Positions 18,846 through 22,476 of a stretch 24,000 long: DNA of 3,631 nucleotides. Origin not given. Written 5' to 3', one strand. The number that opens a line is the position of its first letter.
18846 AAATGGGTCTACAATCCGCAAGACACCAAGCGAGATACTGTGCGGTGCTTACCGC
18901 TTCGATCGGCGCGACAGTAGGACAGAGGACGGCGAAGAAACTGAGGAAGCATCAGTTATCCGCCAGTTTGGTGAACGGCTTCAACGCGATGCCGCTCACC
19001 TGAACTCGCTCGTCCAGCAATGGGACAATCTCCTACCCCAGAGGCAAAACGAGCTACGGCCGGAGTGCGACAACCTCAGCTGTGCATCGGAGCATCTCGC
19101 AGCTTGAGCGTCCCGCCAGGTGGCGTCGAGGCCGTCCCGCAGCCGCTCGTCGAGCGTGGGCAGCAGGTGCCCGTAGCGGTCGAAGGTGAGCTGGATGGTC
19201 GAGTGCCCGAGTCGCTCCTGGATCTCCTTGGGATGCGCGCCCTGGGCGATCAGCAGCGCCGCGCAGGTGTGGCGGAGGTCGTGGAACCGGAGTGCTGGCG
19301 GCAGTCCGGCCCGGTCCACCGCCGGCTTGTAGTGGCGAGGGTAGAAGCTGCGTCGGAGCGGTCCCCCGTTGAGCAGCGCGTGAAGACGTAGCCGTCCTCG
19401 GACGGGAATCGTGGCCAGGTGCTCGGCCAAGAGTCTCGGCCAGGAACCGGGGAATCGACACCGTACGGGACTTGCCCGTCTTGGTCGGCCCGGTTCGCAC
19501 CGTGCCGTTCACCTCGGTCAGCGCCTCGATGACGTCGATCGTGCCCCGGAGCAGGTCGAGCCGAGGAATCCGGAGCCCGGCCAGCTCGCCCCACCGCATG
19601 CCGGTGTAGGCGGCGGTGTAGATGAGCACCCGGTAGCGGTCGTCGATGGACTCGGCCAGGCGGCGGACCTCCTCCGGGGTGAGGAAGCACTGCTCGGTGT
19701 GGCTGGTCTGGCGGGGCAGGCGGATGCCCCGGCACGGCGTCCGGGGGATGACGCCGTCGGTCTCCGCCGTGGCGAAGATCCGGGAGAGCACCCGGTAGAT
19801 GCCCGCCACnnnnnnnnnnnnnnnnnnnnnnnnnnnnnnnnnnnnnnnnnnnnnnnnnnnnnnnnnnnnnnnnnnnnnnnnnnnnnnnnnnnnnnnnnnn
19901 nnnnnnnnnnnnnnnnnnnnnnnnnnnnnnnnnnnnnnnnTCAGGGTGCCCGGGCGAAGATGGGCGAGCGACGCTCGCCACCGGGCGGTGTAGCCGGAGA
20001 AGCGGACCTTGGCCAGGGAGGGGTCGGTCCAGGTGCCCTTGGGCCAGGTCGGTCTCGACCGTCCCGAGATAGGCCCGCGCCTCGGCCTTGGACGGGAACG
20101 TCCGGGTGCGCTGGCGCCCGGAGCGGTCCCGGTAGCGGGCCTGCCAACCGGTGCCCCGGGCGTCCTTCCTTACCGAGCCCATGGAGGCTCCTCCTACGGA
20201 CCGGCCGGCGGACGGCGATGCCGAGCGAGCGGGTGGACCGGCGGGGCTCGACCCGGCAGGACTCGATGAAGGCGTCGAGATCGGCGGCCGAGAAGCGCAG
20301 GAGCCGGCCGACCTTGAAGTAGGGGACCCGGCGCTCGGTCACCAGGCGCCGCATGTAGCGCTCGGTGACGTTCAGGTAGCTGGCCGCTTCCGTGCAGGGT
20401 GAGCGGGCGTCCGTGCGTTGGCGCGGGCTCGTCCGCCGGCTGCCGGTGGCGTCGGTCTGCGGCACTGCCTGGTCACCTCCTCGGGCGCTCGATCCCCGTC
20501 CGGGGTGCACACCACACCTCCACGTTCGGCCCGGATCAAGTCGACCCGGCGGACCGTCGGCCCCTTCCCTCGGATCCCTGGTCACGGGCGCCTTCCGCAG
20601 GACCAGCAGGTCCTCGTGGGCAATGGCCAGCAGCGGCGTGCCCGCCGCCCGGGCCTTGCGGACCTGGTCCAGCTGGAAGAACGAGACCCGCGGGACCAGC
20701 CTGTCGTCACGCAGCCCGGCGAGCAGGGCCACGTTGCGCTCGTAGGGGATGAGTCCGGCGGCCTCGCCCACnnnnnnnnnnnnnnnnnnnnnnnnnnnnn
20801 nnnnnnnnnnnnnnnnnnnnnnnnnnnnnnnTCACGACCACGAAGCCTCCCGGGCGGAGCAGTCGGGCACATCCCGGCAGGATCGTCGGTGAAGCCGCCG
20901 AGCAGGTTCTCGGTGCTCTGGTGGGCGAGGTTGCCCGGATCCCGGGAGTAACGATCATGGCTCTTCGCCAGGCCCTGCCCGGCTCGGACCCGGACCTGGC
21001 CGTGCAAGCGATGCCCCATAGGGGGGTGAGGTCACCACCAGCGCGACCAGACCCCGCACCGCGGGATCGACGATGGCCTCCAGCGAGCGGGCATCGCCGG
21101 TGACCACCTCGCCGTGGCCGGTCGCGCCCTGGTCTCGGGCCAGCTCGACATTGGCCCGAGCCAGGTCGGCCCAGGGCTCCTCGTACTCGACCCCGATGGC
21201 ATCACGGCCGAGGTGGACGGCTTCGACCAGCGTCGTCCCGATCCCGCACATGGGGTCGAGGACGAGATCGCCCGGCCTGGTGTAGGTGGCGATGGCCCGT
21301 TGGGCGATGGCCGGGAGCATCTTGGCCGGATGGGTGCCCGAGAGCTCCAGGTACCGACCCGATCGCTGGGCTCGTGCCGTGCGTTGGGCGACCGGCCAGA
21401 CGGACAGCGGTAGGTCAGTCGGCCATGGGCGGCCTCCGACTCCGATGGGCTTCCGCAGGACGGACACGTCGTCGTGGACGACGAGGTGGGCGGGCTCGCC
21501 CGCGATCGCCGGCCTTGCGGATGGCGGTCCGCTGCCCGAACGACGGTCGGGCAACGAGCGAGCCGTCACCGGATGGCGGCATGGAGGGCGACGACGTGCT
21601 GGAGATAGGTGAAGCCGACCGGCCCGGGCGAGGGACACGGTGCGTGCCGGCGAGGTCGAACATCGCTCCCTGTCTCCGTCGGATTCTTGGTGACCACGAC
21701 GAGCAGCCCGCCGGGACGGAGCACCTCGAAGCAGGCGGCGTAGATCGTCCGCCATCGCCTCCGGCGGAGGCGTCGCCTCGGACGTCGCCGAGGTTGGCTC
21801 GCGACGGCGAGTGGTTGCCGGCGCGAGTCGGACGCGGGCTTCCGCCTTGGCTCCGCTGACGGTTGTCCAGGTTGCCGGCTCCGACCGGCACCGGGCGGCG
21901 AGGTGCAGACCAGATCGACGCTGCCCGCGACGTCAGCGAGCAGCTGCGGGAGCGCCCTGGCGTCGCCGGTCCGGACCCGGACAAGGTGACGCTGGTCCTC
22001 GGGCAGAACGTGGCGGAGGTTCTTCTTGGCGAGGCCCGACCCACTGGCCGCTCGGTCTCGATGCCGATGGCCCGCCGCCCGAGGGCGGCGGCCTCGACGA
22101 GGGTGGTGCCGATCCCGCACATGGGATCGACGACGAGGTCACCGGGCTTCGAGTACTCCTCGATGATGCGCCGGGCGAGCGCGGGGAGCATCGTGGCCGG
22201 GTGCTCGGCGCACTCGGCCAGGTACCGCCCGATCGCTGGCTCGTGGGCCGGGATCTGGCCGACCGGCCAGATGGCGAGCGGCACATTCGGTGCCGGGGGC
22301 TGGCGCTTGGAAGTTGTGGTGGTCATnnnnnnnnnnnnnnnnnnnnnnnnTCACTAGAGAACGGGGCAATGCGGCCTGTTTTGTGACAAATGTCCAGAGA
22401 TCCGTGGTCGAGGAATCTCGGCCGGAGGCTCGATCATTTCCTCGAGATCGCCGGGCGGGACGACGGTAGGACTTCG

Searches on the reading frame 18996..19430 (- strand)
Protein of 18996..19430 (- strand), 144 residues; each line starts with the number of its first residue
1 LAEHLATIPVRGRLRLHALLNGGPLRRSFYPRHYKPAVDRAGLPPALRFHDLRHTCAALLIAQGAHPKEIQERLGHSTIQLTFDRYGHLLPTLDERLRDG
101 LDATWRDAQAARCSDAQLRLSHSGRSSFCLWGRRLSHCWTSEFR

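Call 33: search_protein_families(library=pfam, max_evalue=0.01, proteins=[window:18996-19430:-])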
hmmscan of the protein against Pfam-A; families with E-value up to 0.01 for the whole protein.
window:18996-19430:- (144 aa): 1 family
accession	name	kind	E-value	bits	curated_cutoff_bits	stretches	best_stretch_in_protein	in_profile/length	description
PF00589.27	Phage_integrase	-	9.3e-13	48.7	27.1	1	22-89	102-168/172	Phage integrase family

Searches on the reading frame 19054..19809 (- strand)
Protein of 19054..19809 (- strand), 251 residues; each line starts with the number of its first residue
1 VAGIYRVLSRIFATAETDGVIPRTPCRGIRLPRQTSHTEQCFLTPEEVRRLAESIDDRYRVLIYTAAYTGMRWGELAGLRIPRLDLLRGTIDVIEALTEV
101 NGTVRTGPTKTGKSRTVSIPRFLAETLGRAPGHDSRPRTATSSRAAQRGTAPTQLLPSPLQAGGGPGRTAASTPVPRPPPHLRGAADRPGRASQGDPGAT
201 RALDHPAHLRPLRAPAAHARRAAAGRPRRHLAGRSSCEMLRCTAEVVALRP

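Call 33: search_protein_families(library=pfam, max_evalue=0.01, proteins=[window:19054-19809:-])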
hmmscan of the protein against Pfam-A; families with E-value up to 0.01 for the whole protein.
window:19054-19809:- (251 aa): 1 family
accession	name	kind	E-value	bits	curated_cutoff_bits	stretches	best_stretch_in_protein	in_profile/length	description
PF00589.27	Phage_integrase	-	3.8e-08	33.7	27.1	1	42-128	2-80/172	Phage integrase family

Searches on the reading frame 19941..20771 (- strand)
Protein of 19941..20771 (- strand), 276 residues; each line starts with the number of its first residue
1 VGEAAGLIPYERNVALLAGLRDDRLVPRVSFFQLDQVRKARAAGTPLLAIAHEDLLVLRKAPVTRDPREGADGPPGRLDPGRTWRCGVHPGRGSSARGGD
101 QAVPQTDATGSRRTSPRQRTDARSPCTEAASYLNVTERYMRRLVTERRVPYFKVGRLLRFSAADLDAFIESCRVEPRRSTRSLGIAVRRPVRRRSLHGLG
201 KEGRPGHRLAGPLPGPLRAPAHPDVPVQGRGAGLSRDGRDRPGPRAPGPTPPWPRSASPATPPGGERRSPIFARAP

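Call 33: search_protein_families(library=pfam, max_evalue=0.01, proteins=[window:19941-20771:-])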
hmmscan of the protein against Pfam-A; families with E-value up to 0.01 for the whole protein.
window:19941-20771:- (276 aa): 1 family
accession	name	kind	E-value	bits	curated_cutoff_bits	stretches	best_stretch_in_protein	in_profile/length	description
PF12728.13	HTH_17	-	5.3e-10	39.8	27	1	128-173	6-51/51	Helix-turn-helix domain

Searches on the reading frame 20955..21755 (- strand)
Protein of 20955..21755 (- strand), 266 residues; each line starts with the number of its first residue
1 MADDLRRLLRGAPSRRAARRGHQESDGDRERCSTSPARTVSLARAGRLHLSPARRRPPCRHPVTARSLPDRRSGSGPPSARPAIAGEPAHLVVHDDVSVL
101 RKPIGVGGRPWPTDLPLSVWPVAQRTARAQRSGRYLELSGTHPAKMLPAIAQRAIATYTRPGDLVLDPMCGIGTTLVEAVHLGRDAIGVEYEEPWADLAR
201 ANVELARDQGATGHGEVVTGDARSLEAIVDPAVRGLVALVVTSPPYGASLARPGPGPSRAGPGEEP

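Call 33: search_protein_families(library=pfam, max_evalue=0.01, proteins=[window:20955-21755:-])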
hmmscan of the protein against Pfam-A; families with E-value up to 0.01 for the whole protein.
window:20955-21755:- (266 aa): 2 families
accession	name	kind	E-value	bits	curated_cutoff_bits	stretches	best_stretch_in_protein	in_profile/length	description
PF01555.25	N6_N4_Mtase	-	4.6e-16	59.9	26.7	1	118-198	142-218/221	DNA methylase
PF01170.24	UPF0020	-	8.7e-09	35.8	22.3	1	142-252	8-137/197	RMKL-like, methyltransferase domain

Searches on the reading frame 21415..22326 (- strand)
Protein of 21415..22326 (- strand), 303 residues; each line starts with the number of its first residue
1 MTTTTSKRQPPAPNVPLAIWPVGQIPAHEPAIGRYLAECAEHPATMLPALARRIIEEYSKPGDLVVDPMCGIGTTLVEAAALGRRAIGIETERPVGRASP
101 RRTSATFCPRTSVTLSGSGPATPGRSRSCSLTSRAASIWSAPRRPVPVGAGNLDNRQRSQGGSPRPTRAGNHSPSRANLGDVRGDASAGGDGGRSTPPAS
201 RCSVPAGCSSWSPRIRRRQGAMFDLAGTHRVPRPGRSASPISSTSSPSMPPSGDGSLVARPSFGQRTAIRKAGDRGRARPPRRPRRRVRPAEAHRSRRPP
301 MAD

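Call 33: search_protein_families(library=pfam, max_evalue=0.01, proteins=[window:21415-22326:-])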
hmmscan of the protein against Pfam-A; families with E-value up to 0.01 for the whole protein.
window:21415-22326:- (303 aa): 2 families
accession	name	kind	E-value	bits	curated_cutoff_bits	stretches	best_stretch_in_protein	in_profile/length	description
PF01555.25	N6_N4_Mtase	-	5.3e-16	59.7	26.7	1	16-92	140-212/221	DNA methylase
PF01170.24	UPF0020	-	1.1e-07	32.2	22.3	1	41-89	7-56/197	RMKL-like, methyltransferase domain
